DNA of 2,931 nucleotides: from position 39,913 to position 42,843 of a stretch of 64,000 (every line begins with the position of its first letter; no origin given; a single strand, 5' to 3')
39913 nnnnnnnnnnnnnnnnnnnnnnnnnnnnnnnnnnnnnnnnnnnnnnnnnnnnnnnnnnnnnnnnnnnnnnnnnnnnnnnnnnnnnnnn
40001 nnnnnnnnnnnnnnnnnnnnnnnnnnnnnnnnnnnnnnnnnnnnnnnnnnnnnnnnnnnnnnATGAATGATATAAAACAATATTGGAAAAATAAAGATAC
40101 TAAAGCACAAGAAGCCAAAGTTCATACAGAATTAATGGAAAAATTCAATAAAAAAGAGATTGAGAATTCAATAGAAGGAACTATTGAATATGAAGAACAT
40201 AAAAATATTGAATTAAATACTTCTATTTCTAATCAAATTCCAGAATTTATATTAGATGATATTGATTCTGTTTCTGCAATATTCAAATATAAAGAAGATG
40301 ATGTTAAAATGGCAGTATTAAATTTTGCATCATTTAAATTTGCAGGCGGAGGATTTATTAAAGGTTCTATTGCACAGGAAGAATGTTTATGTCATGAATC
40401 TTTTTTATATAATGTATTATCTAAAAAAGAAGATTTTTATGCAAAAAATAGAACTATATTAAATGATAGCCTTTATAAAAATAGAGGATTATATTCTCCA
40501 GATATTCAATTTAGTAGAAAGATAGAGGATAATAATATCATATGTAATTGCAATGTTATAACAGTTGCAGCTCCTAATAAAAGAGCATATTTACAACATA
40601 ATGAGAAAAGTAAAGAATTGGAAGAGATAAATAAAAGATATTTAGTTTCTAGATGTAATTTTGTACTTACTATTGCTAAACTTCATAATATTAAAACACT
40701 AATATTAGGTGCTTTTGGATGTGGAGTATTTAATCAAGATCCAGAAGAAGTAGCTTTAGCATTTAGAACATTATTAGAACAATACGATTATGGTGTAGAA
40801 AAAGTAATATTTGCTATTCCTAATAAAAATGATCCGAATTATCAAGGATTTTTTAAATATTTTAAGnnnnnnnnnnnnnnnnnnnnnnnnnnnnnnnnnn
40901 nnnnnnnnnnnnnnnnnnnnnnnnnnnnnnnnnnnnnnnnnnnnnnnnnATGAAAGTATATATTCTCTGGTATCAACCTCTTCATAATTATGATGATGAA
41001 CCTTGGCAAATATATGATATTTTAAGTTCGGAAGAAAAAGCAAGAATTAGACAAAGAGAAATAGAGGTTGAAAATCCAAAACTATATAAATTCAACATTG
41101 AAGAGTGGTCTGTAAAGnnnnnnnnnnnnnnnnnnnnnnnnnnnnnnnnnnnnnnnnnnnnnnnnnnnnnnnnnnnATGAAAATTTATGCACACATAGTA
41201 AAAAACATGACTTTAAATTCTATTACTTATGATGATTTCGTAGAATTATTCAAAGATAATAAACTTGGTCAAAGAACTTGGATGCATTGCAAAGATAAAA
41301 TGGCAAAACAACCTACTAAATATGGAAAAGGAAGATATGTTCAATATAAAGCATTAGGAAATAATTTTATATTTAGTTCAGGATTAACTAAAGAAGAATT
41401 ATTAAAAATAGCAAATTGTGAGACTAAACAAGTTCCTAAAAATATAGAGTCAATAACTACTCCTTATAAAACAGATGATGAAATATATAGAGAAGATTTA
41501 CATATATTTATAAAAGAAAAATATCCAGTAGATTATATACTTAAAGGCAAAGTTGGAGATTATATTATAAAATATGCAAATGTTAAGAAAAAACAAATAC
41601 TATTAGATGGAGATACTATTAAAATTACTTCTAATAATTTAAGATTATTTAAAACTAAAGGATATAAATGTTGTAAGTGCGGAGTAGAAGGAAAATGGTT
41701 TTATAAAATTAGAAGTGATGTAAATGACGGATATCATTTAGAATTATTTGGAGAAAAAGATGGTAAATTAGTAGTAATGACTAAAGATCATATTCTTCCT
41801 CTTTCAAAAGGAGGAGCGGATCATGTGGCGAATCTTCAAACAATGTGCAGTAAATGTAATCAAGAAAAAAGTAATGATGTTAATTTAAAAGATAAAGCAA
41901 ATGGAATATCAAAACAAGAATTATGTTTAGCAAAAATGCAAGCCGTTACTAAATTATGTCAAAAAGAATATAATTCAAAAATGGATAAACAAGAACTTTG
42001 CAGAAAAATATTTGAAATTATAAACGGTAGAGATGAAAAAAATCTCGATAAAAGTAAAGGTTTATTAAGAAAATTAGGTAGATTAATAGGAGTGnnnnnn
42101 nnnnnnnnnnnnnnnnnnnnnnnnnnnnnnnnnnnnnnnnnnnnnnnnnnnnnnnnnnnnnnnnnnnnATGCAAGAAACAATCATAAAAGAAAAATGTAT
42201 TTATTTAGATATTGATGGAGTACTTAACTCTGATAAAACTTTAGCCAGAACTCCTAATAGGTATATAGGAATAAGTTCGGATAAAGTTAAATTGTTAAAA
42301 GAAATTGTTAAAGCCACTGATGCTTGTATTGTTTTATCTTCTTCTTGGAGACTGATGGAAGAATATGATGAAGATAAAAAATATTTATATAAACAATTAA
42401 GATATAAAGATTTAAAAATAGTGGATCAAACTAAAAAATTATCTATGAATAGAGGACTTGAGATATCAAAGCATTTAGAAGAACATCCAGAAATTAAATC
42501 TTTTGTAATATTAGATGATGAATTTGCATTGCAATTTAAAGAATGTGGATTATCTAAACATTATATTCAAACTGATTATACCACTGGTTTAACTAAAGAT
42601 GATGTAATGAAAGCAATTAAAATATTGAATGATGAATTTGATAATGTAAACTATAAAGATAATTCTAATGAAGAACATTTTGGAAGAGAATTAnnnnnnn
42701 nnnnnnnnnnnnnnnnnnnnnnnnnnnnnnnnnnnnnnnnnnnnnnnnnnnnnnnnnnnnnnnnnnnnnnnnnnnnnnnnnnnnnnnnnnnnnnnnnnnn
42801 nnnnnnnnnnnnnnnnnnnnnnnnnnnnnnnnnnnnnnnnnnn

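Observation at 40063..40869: PARG-type macrodomain protein carrying the GGG-X7-QEE catalytic signature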

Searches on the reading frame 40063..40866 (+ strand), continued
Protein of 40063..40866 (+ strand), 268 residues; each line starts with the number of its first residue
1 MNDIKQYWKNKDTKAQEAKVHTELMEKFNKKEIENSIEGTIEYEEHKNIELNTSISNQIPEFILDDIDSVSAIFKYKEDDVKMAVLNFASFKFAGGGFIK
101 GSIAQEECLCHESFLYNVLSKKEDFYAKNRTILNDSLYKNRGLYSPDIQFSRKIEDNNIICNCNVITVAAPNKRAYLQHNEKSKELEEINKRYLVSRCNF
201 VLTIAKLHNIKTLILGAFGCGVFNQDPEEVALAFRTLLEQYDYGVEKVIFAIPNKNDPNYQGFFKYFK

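Call 51: search_protein_families(library=pfam, alignment_id=A3, max_evalue=0.0001)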
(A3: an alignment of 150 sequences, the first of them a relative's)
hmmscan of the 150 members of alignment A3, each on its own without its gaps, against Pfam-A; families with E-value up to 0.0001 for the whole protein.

A. member 1, L083:4971-5930:+ (320 aa): 0 families

B. families by the number of members that match (of 150 scanned): 104 families (the first 25 are shown)
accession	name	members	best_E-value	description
PF00149.33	Metallophos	5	6e-13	Calcineurin-like phosphoesterase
PF01966.28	HD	5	1.5e-07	HD domain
PF25043.1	DUF7788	4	8.1e-42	Domain of unknown function (DUF7788)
PF11443.14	DUF2828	4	6.6e-30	Domain of unknown function (DUF2828)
PF00145.23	DNA_methylase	3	6.2e-69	C-5 cytosine-specific DNA methylase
PF01653.23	DNA_ligase_aden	3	8.6e-47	NAD-dependent DNA ligase adenylation domain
PF00857.26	Isochorismatase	3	1.9e-29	Isochorismatase domain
PF10127.15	RlaP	3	4.9e-18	RNA repair pathway DNA polymerase beta family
PF03120.22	DNA_ligase_OB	3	2.1e-16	NAD-dependent DNA ligase OB-fold domain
PF04095.22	NAPRTase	2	3.9e-68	Nicotinate phosphoribosyltransferase (NAPRTase) family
PF02540.23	NAD_synthase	2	1.8e-55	NAD synthase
PF01743.26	PolyA_pol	2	5e-39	Poly A polymerase head domain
PF02562.22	PhoH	2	1.3e-34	PhoH-like protein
PF17767.7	NAPRTase_N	2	2.4e-29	Nicotinate phosphoribosyltransferase (NAPRTase) N-terminal domain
PF00574.28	CLP_protease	2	6.2e-24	Clp protease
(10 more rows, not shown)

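Call 53: search_protein_families(library=padloc, proteins=[window:40063-40866:+], max_evalue=0.01)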
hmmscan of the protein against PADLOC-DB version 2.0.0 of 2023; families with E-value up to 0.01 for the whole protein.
window:40063-40866:+ (268 aa): 0 families

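Call 54: get_annotated_region(hit=H17, flank=8000)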
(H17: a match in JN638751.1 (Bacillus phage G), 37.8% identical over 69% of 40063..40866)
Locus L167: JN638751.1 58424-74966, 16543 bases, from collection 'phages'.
description: Bacillus phage G, complete genome.
organism: Bacillus phage G (NCBI taxid 2884420)
taxonomy: Viruses; Duplodnaviria; Heunggongvirae; Uroviricota; Caudoviricetes; Donellivirus; Donellivirus gee
host: Bacillus megaterium str. ATCC 43725; source: soil; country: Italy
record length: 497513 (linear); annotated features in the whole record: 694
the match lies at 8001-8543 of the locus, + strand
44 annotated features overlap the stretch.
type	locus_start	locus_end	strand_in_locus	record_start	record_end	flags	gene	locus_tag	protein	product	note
CDS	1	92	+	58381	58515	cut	86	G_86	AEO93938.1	gp86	-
tRNA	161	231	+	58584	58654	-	87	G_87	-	tRNA-Cys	tRNA-Cys (gca)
tRNA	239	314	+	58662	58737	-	88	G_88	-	tRNA-Asp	tRNA-Asp (gtc)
CDS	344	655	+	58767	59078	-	89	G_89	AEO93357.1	gp89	-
CDS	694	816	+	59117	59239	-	90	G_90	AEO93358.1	gp90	-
tRNA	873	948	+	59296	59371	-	91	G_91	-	tRNA-Phe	tRNA-Phe (gaa)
tRNA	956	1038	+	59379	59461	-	92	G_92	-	tRNA-Tyr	tRNA-Tyr (gta)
tRNA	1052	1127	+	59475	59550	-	93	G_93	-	tRNA-Glu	tRNA-Glu (ttc)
tRNA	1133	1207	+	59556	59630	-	94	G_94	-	tRNA-Thr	tRNA-Thr (tgt)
CDS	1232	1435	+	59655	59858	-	95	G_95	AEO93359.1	gp95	-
tRNA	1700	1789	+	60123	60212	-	96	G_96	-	tRNA-Ser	tRNA-Ser (tga)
CDS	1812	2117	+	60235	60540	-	97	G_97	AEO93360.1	gp97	-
tRNA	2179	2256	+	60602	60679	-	98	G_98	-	tRNA-Trp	codon recognized: UGG; tRNA-Trp (tgg)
CDS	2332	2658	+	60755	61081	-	99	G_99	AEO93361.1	gp99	-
CDS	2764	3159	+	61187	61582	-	100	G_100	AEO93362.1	gp100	-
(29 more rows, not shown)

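Call 56: get_annotated_region(hit=H6, flank=10000)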
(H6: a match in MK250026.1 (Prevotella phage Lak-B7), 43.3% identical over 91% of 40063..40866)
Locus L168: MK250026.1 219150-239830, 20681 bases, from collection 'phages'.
description: MAG: Prevotella phage Lak-B7, complete genome.
organism: Prevotella phage Lak-B7 (NCBI taxid 2491289)
taxonomy: Viruses; Duplodnaviria; Heunggongvirae; Uroviricota; Caudoviricetes
host: Prevotella sp.; source: baboon feces; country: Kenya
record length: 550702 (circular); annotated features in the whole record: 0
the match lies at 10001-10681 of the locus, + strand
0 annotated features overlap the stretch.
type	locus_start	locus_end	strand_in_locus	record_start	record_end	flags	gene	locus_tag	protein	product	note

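Call 57: get_annotated_region(hit=H1, flank=10000)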
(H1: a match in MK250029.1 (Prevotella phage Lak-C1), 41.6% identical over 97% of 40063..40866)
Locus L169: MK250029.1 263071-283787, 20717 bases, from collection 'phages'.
description: MAG: Prevotella phage Lak-C1, complete genome.
organism: Prevotella phage Lak-C1 (NCBI taxid 2491292)
taxonomy: Viruses; Duplodnaviria; Heunggongvirae; Uroviricota; Caudoviricetes
host: Prevotella sp.; source: human feces; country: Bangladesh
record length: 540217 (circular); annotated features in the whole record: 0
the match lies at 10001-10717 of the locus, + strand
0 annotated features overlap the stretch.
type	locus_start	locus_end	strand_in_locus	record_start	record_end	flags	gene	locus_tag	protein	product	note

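Call 58: get_annotated_region(hit=H16, flank=10000)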
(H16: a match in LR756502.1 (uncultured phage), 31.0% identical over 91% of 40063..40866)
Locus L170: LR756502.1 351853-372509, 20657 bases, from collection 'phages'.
description: uncultured phage genome assembly, chromosome: 1.
organism: uncultured phage (NCBI taxid 278008)
taxonomy: Viruses; environmental samples
host: -; source: metagenomic; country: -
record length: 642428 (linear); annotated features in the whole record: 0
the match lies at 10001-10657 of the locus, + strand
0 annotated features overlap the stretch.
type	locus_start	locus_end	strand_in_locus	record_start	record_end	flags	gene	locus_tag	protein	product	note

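Call 59: get_annotated_region(hit=H20, flank=10000)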
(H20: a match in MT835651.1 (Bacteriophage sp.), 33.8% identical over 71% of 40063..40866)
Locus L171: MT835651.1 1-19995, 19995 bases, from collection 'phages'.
description: UNVERIFIED: Bacteriophage sp. clone scaffold_373 genomic sequence.
organism: Bacteriophage sp. (NCBI taxid 38018)
taxonomy: Viruses
host: -; source: human fecal samples; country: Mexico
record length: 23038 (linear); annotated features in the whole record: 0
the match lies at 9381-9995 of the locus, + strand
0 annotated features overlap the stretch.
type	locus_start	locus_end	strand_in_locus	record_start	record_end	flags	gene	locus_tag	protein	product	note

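Call 74: fold_search(model_id=the predicted structure, library=viral)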
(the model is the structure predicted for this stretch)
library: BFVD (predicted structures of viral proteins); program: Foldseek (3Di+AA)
matches with E <= 10: 737; with E <= 0.001: 50
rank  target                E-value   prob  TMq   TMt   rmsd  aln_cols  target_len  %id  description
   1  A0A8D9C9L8            6.3e-16  1.00  0.66  0.71   6.6       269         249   28  Gp114 [uncultured marine phage]
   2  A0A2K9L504            6.3e-15  1.00  0.67  0.66   5.2       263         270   24  Orfan [Tupanvirus deep ocean]
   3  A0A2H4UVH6            5.1e-14  1.00  0.75  0.73   3.6       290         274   26  Microbial-type PARG catalytic domain-containing protein [Bodo saltans virus]
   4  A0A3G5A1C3            5.7e-14  1.00  0.73  0.65   6.0       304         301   19  Microbial-type PARG catalytic domain-containing protein [Harvfovirus sp.]
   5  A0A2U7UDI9            1.1e-13  1.00  0.68  0.48   5.7       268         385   24  Microbial-type PARG catalytic domain-containing protein [Pandoravirus neocaledonia]
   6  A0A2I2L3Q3            1.7e-13  1.00  0.63  0.67   5.5       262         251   23  TIGR02452 family protein (DUF2263) [Orpheovirus IHUMI-LCC2]
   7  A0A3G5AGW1            1.2e-12  1.00  0.63  0.62   5.4       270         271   22  Lysosomal Pro-X carboxypeptidase [Sylvanvirus sp.]
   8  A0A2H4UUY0            2.8e-12  1.00  0.71  0.40   5.0       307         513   22  Microbial-type PARG catalytic domain-containing protein [Bodo saltans virus]
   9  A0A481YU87            5.5e-12  1.00  0.64  0.73   3.8       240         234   25  Microbial-type PARG catalytic domain-containing protein [Marseillevirus LCMAC102]
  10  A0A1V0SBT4            1.4e-11  1.00  0.64  0.61   3.8       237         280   17  Uncharacterized protein [Catovirus CTV1]
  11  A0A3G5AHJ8            1.9e-11  1.00  0.71  0.61   7.5       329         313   16  Microbial-type PARG catalytic domain-containing protein [Sylvanvirus sp.]
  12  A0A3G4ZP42            7.2e-10  1.00  0.64  0.68   4.6       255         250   18  Protein CLEC16A [Terrestrivirus sp.]
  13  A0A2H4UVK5            8.1e-10  1.00  0.63  0.29   6.5       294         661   19  Uncharacterized protein [Bodo saltans virus]
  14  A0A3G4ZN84            1.1e-09  1.00  0.63  0.45   4.2       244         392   15  Uncharacterized protein [Terrestrivirus sp.]
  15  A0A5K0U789            1.2e-09  1.00  0.69  0.52   5.3       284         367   15  Uncharacterized protein [Yasminevirus sp. GU-2018]
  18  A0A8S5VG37            5.0e-06  1.00  0.42  0.66   1.7       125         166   33  TIGR02452 family protein (Fragment) [Siphoviridae sp. ctjbm8]
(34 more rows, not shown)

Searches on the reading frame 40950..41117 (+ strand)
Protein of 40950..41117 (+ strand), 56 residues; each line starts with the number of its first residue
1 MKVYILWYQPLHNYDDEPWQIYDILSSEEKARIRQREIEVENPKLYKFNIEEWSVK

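Call 3: search_protein_families(library=pfam, proteins=[window:40950-41117:+], max_evalue=0.01)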
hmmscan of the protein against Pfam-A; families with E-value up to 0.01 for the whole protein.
window:40950-41117:+ (56 aa): 1 family
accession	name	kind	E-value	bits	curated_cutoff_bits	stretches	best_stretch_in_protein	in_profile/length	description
PF24024.1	DUF7336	-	0.00016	21.9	25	1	1-55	1-51/60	Domain of unknown function (DUF7336)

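Call 5: search_protein_families(library=phrogs, proteins=[window:40950-41117:+], max_evalue=0.001)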
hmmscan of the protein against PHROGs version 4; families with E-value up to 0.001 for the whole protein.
window:40950-41117:+ (56 aa): 1 family
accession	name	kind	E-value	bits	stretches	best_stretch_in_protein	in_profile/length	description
phrog_3002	-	unknown function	3.9e-05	24.9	1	1-52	1-48/65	-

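Call 53: search_protein_families(library=padloc, proteins=[window:40950-41117:+], max_evalue=0.01)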
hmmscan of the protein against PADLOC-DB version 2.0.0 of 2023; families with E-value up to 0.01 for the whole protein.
window:40950-41117:+ (56 aa): 0 families

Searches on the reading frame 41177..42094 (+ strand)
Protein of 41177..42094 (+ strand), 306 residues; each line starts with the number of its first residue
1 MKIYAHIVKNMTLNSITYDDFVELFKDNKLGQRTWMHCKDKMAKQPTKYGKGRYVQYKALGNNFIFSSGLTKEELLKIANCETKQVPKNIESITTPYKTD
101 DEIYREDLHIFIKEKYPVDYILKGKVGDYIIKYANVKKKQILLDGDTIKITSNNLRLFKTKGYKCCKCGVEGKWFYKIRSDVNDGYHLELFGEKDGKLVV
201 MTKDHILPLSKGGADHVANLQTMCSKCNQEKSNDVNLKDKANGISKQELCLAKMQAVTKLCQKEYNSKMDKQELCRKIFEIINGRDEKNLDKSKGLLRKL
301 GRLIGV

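Call 3: search_protein_families(library=pfam, proteins=[window:41177-42094:+], max_evalue=0.01)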
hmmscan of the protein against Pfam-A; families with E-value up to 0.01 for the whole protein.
window:41177-42094:+ (306 aa): 3 families
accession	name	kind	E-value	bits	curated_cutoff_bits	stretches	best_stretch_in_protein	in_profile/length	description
PF14279.12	HNH_5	-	4.1e-11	43.1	27.5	1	200-236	12-48/56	HNH endonuclease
PF01844.29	HNH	-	1.2e-09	38.6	21.4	1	201-233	14-46/47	HNH endonuclease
PF13395.12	HNH_4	-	0.00011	22.5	22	1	203-234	20-51/54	HNH endonuclease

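Call 5: search_protein_families(library=phrogs, proteins=[window:41177-42094:+], max_evalue=0.001)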
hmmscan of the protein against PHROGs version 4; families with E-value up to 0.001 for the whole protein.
window:41177-42094:+ (306 aa): 26 families (the best 25 are shown)
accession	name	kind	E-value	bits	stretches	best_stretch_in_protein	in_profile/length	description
phrog_6050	-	DNA, RNA and nucleotide metabolism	7.4e-18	65.5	1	125-264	268-384/402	HNH endonuclease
phrog_8660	-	DNA, RNA and nucleotide metabolism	6e-15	56.9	1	148-234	110-179/196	HNH endonuclease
phrog_23285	-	DNA, RNA and nucleotide metabolism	2.5e-12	47.9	1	115-272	3-163/203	HNH endonuclease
phrog_25184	-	DNA, RNA and nucleotide metabolism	1.1e-11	45.5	1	123-232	48-158/209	HNH endonuclease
phrog_2214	-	DNA, RNA and nucleotide metabolism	7.8e-11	42.7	1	156-268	187-277/429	HNH endonuclease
phrog_338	-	DNA, RNA and nucleotide metabolism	2.1e-09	38.2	1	203-271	231-299/340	HNH endonuclease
phrog_2118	-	DNA, RNA and nucleotide metabolism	3.2e-09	37.8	1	155-233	169-223/301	HNH endonuclease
phrog_9645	-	DNA, RNA and nucleotide metabolism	1.1e-08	35.9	1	201-275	39-114/168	HNH endonuclease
phrog_1271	-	DNA, RNA and nucleotide metabolism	5.3e-08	33.6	1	144-244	248-326/361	HNH endonuclease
phrog_8828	-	DNA, RNA and nucleotide metabolism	7.2e-08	33.6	1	163-234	56-121/205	HNH endonuclease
phrog_9545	-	DNA, RNA and nucleotide metabolism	1.3e-07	32.5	1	202-239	135-172/206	HNH endonuclease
phrog_5718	-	DNA, RNA and nucleotide metabolism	1.3e-07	32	1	158-267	124-205/394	HNH endonuclease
phrog_7785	-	DNA, RNA and nucleotide metabolism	1.4e-07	32.6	1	201-239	81-119/147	HNH endonuclease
phrog_16726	-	DNA, RNA and nucleotide metabolism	2.2e-07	31.9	1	151-236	74-145/308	HNH endonuclease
phrog_14314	-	DNA, RNA and nucleotide metabolism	8.5e-07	30.5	1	199-263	29-95/252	HNH endonuclease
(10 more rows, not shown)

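Call 53: search_protein_families(library=padloc, proteins=[window:41177-42094:+], max_evalue=0.01)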
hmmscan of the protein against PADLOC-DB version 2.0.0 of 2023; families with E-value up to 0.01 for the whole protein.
window:41177-42094:+ (306 aa): 4 families
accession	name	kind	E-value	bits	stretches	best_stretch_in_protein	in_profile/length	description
PDLC00973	Cas9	-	4.7e-05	20.1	1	204-272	628-696/830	CRISPR subtype II RNA-guided endonuclease Cas9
PDLC03478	REase_II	-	0.00044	18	1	199-233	126-160/219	Type II restriction enzyme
PDLC01256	Cas9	-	0.00061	16.7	1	204-240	532-567/711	"CAS-II-A,CAS-II-B,CAS-II-C; effector__SPE"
PDLC03656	mREase_IV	-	0.0012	16.6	1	201-239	225-263/277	Type IV methyl-directed restriction enzyme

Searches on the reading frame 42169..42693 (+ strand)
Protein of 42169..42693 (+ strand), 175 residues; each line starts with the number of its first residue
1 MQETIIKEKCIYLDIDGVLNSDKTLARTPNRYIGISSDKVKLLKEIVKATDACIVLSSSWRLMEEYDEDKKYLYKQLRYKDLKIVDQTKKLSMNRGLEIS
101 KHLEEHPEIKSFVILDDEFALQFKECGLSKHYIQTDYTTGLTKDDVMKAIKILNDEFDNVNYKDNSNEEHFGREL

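Call 3: search_protein_families(library=pfam, proteins=[window:42169-42693:+], max_evalue=0.01)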
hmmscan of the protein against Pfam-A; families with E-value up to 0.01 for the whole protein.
window:42169-42693:+ (175 aa): 1 family
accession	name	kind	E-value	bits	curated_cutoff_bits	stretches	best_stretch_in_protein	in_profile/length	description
PF18143.6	HAD_SAK_2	-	6.9e-27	94.9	27.5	1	11-146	2-139/139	HAD domain in Swiss Army Knife RNA repair proteins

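Call 5: search_protein_families(library=phrogs, proteins=[window:42169-42693:+], max_evalue=0.001)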
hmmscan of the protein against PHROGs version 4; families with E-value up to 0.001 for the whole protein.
window:42169-42693:+ (175 aa): 1 family
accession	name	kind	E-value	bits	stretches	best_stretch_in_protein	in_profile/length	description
phrog_1818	-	unknown function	1.2e-29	104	1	7-155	4-154/161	-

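Call 53: search_protein_families(library=padloc, proteins=[window:42169-42693:+], max_evalue=0.01)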
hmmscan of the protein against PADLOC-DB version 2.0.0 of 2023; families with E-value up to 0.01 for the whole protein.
window:42169-42693:+ (175 aa): 0 families
